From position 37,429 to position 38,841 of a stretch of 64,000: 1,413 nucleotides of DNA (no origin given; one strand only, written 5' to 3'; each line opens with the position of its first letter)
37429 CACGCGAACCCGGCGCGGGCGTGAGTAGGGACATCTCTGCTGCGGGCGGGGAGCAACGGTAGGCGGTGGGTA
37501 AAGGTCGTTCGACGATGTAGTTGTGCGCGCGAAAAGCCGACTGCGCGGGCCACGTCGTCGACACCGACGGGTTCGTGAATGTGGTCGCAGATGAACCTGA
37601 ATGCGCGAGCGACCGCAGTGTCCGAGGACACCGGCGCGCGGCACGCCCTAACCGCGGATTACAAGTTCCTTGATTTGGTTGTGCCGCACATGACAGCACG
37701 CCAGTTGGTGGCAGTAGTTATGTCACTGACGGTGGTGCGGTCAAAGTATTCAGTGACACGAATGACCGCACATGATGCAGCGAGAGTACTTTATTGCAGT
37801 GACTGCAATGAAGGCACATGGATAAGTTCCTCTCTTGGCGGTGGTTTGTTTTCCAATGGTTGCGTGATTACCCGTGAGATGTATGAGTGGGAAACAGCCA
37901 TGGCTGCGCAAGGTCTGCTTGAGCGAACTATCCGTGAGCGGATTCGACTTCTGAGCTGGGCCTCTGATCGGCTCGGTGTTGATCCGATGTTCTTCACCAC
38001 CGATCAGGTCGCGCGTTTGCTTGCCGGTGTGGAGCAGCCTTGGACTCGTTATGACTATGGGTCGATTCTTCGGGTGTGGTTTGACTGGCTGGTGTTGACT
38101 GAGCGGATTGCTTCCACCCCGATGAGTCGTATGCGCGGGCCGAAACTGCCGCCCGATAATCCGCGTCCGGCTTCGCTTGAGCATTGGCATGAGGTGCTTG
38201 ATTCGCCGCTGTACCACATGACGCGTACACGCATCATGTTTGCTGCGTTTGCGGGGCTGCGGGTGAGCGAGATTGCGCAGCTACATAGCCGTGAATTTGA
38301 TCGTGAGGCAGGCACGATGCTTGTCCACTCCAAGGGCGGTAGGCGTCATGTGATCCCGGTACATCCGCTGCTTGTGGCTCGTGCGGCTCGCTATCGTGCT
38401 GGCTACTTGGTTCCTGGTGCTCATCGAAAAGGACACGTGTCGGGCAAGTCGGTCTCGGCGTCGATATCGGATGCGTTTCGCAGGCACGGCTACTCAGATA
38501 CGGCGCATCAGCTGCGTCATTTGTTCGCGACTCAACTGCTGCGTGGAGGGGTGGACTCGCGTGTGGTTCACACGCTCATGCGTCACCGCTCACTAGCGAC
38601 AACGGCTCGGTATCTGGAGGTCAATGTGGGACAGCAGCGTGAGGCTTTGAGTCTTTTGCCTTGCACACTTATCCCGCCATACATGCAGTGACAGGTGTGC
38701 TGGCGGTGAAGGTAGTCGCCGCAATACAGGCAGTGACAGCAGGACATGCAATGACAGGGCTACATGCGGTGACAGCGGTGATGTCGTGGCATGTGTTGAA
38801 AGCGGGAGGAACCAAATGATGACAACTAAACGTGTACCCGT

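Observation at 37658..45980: ~8.3 kb lower-GC integrated element (int, iterons, parA, SagB cluster) inserted in the chromosome backbone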

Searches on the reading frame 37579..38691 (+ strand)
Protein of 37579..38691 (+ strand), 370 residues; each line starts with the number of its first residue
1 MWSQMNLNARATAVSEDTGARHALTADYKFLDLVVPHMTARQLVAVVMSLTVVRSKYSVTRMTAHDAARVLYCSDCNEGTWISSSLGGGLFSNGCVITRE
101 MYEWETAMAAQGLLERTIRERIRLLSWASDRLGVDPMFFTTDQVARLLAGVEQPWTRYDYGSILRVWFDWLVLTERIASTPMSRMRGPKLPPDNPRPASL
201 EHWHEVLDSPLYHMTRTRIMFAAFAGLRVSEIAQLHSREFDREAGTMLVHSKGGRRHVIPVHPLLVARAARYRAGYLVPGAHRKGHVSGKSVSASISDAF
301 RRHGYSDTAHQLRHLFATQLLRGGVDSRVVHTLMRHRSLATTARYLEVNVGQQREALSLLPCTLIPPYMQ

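Call 6: search_protein_families(library=pfam, proteins=[window:37579-38691:+], max_evalue=0.01)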
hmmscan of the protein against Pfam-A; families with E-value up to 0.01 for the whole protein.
window:37579-38691:+ (370 aa): 1 family
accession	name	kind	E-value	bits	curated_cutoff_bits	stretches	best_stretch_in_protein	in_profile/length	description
PF00589.27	Phage_integrase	-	1.6e-19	70.8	27.1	1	209-349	18-169/172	Phage integrase family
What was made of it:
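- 37879..38691 (+): Tyrosine integrase, probably 270 aa. The ORF is open back to 37579. The catalytic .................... residues are readable in the sequence. PF00589, E = 1.6e-19 (call 6).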

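Call 7: search_protein_families(library=ncbifam, proteins=[window:37579-38691:+], max_evalue=0.01)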
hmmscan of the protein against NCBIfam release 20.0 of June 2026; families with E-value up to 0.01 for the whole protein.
window:37579-38691:+ (370 aa): 10 families
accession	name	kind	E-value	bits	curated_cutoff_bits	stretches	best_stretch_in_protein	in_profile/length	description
TIGR02224.1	recomb_XerC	equivalog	2.4e-24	86.3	335.15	1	162-353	71-282/295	tyrosine recombinase XerC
NF040815.2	recomb_XerA_Arch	equivalog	9.5e-23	81.1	220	1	156-354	60-260/263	site-specific tyrosine recombinase/integron integrase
TIGR02225.1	recomb_XerD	equivalog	4.2e-19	69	329.6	1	163-351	69-277/290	site-specific tyrosine recombinase XerD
NF001399.0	PRK00283.1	subfamily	2.8e-18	66.2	279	1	162-352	78-287/300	tyrosine recombinase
NF002331.0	PRK01287.1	subfamily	5.3e-14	52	371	1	163-352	106-316/365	site-specific tyrosine recombinase XerC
NF003462.0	PRK05084.1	equivalog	8.8e-10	37.8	267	1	225-358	207-354/360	tyrosine recombinase XerS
TIGR02249.1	integrase_gron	subfamily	1.2e-09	37.9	265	1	282-349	232-301/315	integron integrase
NF011946.0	PRK15417.1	equivalog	4.1e-08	32.8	435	1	283-349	248-316/337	integron integrase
NF007371.0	PRK09871.1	subfamily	6.3e-05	22.6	222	1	219-350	32-176/198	tyrosine-type DNA invertase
NF040693.1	recomb_GmtY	equivalog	0.00014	21.3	340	1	308-355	392-439/441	gamma-mobile-trio recombinase GmtY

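Call 31: search_dna_similar(query=window:37690-38691:+, collection=plasmids, mode=protein, max_rows=15)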
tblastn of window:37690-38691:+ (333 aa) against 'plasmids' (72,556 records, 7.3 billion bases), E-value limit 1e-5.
Records with a match: 528; places in all: 760; records where one place covers at least 80% of the query: 0.
Best place of each record, by identity: <60% 528.
By first word of the organism name: Rhizobium 80; Sinorhizobium 73; Acinetobacter 64; Bradyrhizobium 32; Clostridium 23; Ralstonia 20; Rhodococcus 15; Mesorhizobium 12; Paraburkholderia 12; Paenibacillus 12; and 85 more.
By predicted mobility (MOB-suite, as given by PLSDB): non-mobilizable 224; conjugative 182; mobilizable 122.
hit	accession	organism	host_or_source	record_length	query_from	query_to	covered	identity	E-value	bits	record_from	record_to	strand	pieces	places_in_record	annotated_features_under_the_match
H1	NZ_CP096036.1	Rhodococcus pyridinivorans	cell culture,soil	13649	103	312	63%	40.4%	3e-29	125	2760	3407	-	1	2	site-specific integrase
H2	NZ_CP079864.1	Mycobacterium sp. SMC-2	Homo sapiens,sputum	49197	116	323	62%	39.3%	1e-32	135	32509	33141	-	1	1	tyrosine-type recombinase/integrase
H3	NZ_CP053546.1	Paenarthrobacter sp. YJN-5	cell culture,soil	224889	119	326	62%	37.3%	5e-32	133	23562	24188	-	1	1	tyrosine-type recombinase/integrase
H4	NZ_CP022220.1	Bradyrhizobium guangxiense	peanut,cell culture,roots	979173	94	330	71%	30.7%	2e-11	72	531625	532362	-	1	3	none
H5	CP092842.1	Bradyrhizobium sp. 62B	Arachis hypogaea L.,cell ...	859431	92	330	72%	30.2%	2e-11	72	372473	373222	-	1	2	site-specific integrase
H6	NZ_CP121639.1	Rhizobium leguminosarum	Trifolium ambiguum,cell culture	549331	90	330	72%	29.0%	2e-9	66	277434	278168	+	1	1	tyrosine-type recombinase/integrase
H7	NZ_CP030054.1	Bradyrhizobium guangzhouense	Arachis hypogaea,Microbe,nodule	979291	111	330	66%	30.9%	4e-11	72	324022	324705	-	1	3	site-specific integrase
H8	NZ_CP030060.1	Bradyrhizobium sp. CCBAU 53351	Arachis hypogaea,Microbe,nodule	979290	111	330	66%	30.9%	4e-11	72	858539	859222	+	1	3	site-specific integrase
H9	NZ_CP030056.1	Bradyrhizobium sp. CCBAU 53340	Arachis hypogaea,Microbe,nodule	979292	111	330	66%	30.9%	4e-11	72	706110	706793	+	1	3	site-specific integrase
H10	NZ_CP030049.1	Bradyrhizobium sp. CCBAU 53338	Arachis hypogaea,Microbe,nodule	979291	111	330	66%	30.9%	4e-11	72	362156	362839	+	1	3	site-specific integrase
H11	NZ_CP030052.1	Bradyrhizobium guangdongense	peanut,cell culture,roots of peanut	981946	111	330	66%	30.9%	4e-11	72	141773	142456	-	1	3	site-specific integrase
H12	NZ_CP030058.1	Bradyrhizobium guangdongense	Arachis hypogaea,Microbe,nodule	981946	111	330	66%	30.9%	4e-11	72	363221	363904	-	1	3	site-specific integrase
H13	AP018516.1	Acetobacter orientalis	-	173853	106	323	65%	30.9%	8e-8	61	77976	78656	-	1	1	putative integrase/recombinase y4qK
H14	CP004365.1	Komagataeibacter xylinus E25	-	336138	106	323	65%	30.9%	8e-8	61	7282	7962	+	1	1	phage integrase family protein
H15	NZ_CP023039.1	Komagataeibacter saccharivorans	vinegar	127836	106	323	65%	30.9%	1e-7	61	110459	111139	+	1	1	tyrosine-type recombinase/integrase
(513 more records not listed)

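Call 32: search_dna_similar(query=window:37690-38691:+, collection=phages, mode=protein, max_rows=15)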
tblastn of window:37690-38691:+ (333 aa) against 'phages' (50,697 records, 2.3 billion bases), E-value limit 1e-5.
Records with a match: 479; places in all: 479; records where one place covers at least 80% of the query: 0.
Best place of each record, by identity: <60% 479.
By first word of the organism name: Mycobacterium 294; Gordonia 120; Arthrobacter 14; Bacteriophage 10; Thermus 9; Listeria 7; Salmonella 4; Bacillus 4; Microbacterium 3; Rhodococcus 3; and 8 more.
By host as written in the record: Mycobacterium smegmatis mc2 155 167; Gordonia terrae 3612 92; Mycobacterium smegmatis mc#155 39; - 15; Mycobacterium smegmatis mc2155 10; Mycobacterium tuberculosis; Mycobacterium smegmatis 9; Gordonia terrae CAG3 7; Listeria monocytogenes 7; and 73 more.
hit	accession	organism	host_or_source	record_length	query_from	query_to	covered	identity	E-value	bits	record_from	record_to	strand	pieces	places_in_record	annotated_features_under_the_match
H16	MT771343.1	Gordonia phage Clown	Gordonia terrae 3612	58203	64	323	78%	38.5%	3e-38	150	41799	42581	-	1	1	56: tyrosine integrase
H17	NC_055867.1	Gordonia phage Clown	Gordonia terrae 3612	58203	64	323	78%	38.5%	3e-38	150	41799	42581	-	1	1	56: tyrosine integrase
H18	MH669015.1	Gordonia phage TillyBobJoe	Gordonia terrae 3612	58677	67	323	77%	38.4%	2e-31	130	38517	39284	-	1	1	47: integrase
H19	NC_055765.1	Gordonia phage TillyBobJoe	Gordonia terrae 3612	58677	67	323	77%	38.4%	2e-31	130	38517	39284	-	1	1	47: integrase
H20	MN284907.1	Gordonia phage Fireball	Gordonia terrae 3612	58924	67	323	77%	38.4%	2e-31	130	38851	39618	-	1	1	48: tyrosine integrase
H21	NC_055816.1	Gordonia phage Fireball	Gordonia terrae 3612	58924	67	323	77%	38.4%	2e-31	130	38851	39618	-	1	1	48: tyrosine integrase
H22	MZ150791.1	Gordonia phage YungMoney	Gordonia terrae 3612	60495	67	326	78%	37.2%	4e-36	144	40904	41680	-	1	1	50: tyrosine integrase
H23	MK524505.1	Gordonia phage Dogfish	Gordonia terrae 3612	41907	60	323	79%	36.4%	4e-30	126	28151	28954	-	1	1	32: tyrosine integrase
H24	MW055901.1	Gordonia phage Bunker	Gordonia terrae 3612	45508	60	323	79%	36.1%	5e-33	135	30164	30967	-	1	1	36: tyrosine integrase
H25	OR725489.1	Gordonia phage RayTheFireFly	Gordonia terrae 3612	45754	61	323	79%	34.6%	9e-29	122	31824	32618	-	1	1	45: tyrosine integrase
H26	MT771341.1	Gordonia phage DirtyBoi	Gordonia terrae 3612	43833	61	323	79%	34.6%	1e-28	122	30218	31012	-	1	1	40: tyrosine integrase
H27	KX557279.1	Gordonia phage Hedwig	Gordonia terrae 3612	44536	61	323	79%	34.6%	1e-28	122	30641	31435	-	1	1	41: tyrosine integrase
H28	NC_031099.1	Gordonia phage Hedwig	Gordonia terrae 3612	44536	61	323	79%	34.6%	1e-28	122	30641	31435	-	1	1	41: tyrosine-type recombinase/integrase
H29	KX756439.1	Mycobacterium phage PhancyPhin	Mycobacterium smegmatis mc2 155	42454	96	323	68%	39.5%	1e-37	148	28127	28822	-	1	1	tyrosine integrase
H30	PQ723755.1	Mycobacterium phage Hanako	Mycobacterium smegmatis mc2 155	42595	96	323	68%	39.5%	1e-37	148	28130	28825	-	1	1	37: tyrosine integrase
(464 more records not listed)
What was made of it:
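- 37879..38691 (+): 35-40% identity to tyrosine integrases of Gordonia and Mycobacterium phages (call 32).
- Its best annotated relatives are phage tyrosine integrases at 35-40% identity (call 32).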

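Call 56: find_related_loci(query=window:37690-38691:+, collection=viral_contigs, flank=6000)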
Query window:37690-38691:+ (333 aa) in viral_contigs; peptide patterns used: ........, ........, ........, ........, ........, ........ (x = any residue, [..] = any of these).
5 stretches matched a pattern, but none encodes a relative of the query by tblastn (E <= 1e-3).
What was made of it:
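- Tried and rejected: A viral_contigs scan with the integrase found nothing (call 56).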

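Call 57: find_homologous_proteins(query=window:37690-38691:+, max_evalue=1e-20)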
Query window:37690-38691:+ (333 aa): 47 proteins with E <= 1e-20 among 5182 candidates.
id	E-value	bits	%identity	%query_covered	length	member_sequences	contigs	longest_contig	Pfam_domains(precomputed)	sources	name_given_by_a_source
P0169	5.8e-222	754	100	100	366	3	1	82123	PF00589.28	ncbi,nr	ncbi:MAG: tyrosine-type recombinase/integrase [Actinomycetaceae bacterium]|nr:tyrosine-type recombin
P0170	7.7e-94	333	62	78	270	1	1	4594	PF00589.28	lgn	-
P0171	2.9e-93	331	60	80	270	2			PF00589.28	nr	nr:tyrosine-type recombinase/integrase [Nanchangia anserum]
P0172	1.9e-58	216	46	77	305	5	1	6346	PF00589.28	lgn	-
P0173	1.5e-57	213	46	77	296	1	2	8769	PF00589.28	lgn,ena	-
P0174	3.0e-55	206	44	78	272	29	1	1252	PF00589.28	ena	-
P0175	3.9e-52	196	44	79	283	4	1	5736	PF00589.28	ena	-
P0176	4.9e-52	195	46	77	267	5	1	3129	PF00589.28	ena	-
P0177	6.8e-52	195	44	79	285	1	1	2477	PF00589.28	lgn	-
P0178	5.0e-51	192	42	77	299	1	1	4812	PF00589.28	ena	-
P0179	1.1e-48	184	42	78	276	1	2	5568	PF13495.13,PF00589.28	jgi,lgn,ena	jgi:site-specific recombinase XerD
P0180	2.7e-48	183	42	77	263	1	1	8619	PF00589.28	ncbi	-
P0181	2.0e-46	177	42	77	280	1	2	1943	PF00589.28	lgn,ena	-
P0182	2.0e-42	164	38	81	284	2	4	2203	PF00589.28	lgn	-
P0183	2.2e-40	157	39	78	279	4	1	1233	PF00589.28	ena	-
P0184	9.5e-39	152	39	76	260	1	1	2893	PF00589.28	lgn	-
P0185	4.1e-38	149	40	78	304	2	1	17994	PF00589.28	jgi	jgi:site-specific recombinase XerD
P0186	4.4e-38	149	40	74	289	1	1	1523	PF00589.28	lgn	-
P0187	4.7e-38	149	38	74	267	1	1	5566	PF00589.28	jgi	jgi:site-specific recombinase XerD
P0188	5.8e-38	149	36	79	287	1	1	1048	PF00589.28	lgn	-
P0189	1.0e-37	148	40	70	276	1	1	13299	PF00589.28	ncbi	-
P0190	3.6e-37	146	40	78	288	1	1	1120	PF00589.28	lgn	-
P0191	4.2e-37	146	39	74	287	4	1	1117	PF00589.28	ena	-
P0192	6.0e-37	146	39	74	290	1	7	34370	PF00589.28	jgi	jgi:integrase/recombinase XerD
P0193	9.5e-37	145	36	79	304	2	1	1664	PF00589.28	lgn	-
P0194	1.3e-36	145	40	77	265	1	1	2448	PF00589.28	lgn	-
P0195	1.8e-36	144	38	77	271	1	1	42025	PF00589.28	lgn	-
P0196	1.8e-35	141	39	78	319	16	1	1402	PF00589.28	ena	-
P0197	4.5e-35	139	37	84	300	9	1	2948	PF00589.28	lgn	-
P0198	8.2e-35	139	37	75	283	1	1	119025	PF00589.28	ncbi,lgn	-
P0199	8.7e-35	139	41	69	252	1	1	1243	PF00589.28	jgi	jgi:site-specific recombinase XerD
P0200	2.0e-34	137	38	74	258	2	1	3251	PF00589.28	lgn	-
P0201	3.8e-34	136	37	81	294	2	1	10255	PF00589.28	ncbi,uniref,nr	ncbi:site-specific integrase [uncultured Aeromicrobium sp.]|uniref:tyrosine-type recombinase/integra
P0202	1.8e-32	131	36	79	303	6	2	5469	PF00589.28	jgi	jgi:integrase/recombinase XerD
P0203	5.3e-32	129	37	77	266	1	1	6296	PF00589.28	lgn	-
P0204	8.1e-32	129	34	82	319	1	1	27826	PF00589.28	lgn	-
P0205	1.6e-30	125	40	56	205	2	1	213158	PF00589.28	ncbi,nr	ncbi:integrase [Arthrobacter sp. MYb227]|nr:integrase [Arthrobacter sp. MYb227]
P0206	3.4e-29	120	37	76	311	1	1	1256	PF00589.28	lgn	-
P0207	1.9e-28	118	36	77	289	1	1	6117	PF00589.28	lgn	-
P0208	4.2e-27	113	34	76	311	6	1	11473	PF00589.28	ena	-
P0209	9.3e-26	109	35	77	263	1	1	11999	PF00589.28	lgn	-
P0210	1.0e-24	105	33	77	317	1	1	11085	PF00589.28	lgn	-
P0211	1.5e-24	105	35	76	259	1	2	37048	PF00589.28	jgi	jgi:integrase/recombinase XerD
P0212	5.1e-24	103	34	68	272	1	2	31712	PF00589.28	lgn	-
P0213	6.9e-24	103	34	77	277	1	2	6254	PF00589.28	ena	-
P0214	7.5e-24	103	35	74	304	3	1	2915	PF00589.28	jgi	-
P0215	1.6e-21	95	34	73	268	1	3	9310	PF00589.28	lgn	-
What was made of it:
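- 37879..38691 (+): Homologues are 260-305 aa and cover the last ~78% of the longer ORF (call 57).
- Checked: Homologues of 260-305 aa point to a start at 37879 (call 57).
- The protein is short (about 270 aa) with no recognisable arm-binding domain (call 57).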

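Call 58: find_encoding_contigs(protein=P0170, flank=6000, max_places=3)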
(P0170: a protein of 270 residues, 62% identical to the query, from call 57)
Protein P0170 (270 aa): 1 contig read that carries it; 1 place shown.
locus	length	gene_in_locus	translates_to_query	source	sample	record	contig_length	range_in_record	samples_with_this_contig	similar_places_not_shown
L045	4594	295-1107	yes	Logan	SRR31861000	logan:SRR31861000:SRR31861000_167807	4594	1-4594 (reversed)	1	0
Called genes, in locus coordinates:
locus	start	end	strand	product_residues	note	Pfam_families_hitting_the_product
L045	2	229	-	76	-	?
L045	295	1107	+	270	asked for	PF00589:Phage_integrase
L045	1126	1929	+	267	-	PF00142:Fer4_NifH (weak), PF01656:CbiA, PF06564:CBP_BcsQ (weak), PF09140:MipZ (weak), PF10609:ParA, PF13614:AAA_31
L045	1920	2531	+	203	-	-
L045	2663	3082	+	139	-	-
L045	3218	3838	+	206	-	-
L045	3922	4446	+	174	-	PF00436:SSB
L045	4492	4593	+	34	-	?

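Call 59: find_encoding_contigs(protein=P0173, flank=9000, max_places=3)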
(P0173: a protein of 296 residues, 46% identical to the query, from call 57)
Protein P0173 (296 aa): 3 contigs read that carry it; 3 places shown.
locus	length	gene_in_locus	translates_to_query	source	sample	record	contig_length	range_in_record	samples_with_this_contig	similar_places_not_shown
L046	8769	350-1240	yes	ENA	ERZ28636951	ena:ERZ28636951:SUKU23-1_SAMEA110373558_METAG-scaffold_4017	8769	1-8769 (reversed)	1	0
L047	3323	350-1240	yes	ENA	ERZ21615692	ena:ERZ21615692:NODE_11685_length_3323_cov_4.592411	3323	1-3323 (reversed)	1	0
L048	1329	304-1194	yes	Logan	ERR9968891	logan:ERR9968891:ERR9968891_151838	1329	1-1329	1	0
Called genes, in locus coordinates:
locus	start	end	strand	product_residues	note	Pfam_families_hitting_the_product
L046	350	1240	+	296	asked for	PF00589:Phage_integrase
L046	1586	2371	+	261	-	PF01656:CbiA, PF02374:ArsA_ATPase (weak), PF06564:CBP_BcsQ, PF09140:MipZ, PF10609:ParA, PF13614:AAA_31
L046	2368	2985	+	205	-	-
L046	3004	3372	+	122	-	-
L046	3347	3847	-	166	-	-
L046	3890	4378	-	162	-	-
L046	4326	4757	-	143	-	-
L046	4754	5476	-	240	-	-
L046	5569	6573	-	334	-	-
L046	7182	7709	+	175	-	-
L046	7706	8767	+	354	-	?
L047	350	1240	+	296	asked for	PF00589:Phage_integrase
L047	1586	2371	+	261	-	PF01656:CbiA, PF02374:ArsA_ATPase (weak), PF06564:CBP_BcsQ, PF09140:MipZ, PF10609:ParA, PF13614:AAA_31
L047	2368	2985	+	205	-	-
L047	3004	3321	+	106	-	?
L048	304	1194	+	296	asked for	PF00589:Phage_integrase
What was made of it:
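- On Type Ib ParABS partition system: Relatives have a ~205-aa gene there (calls 58, 59).
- The int-parA relatives L045 and L046 carry no SagB genes (calls 58, 59).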

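Call 91: search_protein_families(library=phrogs, proteins=[L045:1920-2531:+, L045:2663-3082:+, L045:3218-3838:+, L045:3922-4446:+, L046:2368-2985:+, L046:3004-3372:+, L046:5569-6573:-, L046:4754-5476:-, L046:7182-7709:+], max_evalue=0.001)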
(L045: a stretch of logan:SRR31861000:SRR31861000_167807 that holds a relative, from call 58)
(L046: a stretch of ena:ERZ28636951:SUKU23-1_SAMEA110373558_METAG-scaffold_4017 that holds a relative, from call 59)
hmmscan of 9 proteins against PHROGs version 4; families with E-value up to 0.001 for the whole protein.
L045:1920-2531:+ (203 aa): 0 families

L045:2663-3082:+ (139 aa): 0 families

L045:3218-3838:+ (206 aa): 0 families

L045:3922-4446:+ (174 aa): 1 family
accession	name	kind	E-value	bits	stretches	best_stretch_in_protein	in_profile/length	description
phrog_44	-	DNA, RNA and nucleotide metabolism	3.5e-10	41.1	1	4-132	89-206/271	single strand DNA binding protein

L046:2368-2985:+ (205 aa): 0 families

L046:3004-3372:+ (122 aa): 0 families

L046:5569-6573:- (334 aa): 0 families

L046:4754-5476:- (240 aa): 0 families

L046:7182-7709:+ (175 aa): 14 families
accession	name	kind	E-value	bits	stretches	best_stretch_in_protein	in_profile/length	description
phrog_1271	-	DNA, RNA and nucleotide metabolism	2.1e-15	58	1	3-83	177-265/361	HNH endonuclease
phrog_3794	-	unknown function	5.5e-10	39.7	0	4-29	9-35/50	-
phrog_13750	-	unknown function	6.5e-09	37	0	39-74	19-56/104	-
phrog_1333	-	unknown function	7.9e-09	36.8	0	84-132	93-142/166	-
phrog_15471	-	DNA, RNA and nucleotide metabolism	6.1e-08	33.7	1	4-37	103-137/183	HNH endonuclease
phrog_16925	-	unknown function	7.1e-08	33.7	0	2-32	4-37/151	-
phrog_2862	-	unknown function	7.7e-08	33.6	0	4-36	3-35/118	-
phrog_6975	-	unknown function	4.8e-07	31.1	0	6-29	16-39/149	-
phrog_20494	-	unknown function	4.1e-06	28.1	0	4-35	6-37/115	-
phrog_2308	-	unknown function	8.1e-06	27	0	4-61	56-126/138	-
phrog_171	-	DNA, RNA and nucleotide metabolism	2.1e-05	25.4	1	73-131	21-80/452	NinG/ Rap DNA junction specific endonuclease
phrog_12986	-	unknown function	3.5e-05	25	0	90-115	6-31/130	-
phrog_31911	-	unknown function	0.0002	22.7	0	4-38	7-41/121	-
phrog_8660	-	DNA, RNA and nucleotide metabolism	0.0006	21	0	38-82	15-67/196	HNH endonuclease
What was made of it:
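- Integrase family assignment (calls 6, 32, 91).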
